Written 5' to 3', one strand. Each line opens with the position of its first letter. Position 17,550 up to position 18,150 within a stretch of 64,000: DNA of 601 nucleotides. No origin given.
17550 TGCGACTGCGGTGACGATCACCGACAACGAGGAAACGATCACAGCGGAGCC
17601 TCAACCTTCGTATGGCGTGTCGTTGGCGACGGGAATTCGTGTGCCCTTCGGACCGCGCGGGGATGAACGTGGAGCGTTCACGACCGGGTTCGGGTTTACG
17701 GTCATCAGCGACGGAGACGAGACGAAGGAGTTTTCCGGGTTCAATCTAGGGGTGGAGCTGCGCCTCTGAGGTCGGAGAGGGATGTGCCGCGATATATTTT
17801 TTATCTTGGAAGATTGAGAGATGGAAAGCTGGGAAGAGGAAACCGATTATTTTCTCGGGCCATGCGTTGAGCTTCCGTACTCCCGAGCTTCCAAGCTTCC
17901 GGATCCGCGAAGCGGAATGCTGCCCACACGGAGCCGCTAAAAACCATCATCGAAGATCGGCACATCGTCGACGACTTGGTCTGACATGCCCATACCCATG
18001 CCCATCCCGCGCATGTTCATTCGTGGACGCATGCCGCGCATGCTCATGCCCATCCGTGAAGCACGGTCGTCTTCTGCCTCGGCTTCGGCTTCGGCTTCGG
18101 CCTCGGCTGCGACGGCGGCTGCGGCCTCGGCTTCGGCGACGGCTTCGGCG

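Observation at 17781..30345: Dispersed MITE-like intergenic repeat family with core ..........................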

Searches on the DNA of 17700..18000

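Call 64: search_rna_families(source=window, start=17700, end=18000, threshold=evalue, max_evalue=5)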
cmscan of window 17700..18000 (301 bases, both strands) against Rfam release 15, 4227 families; matches with E-value up to 5: 0.
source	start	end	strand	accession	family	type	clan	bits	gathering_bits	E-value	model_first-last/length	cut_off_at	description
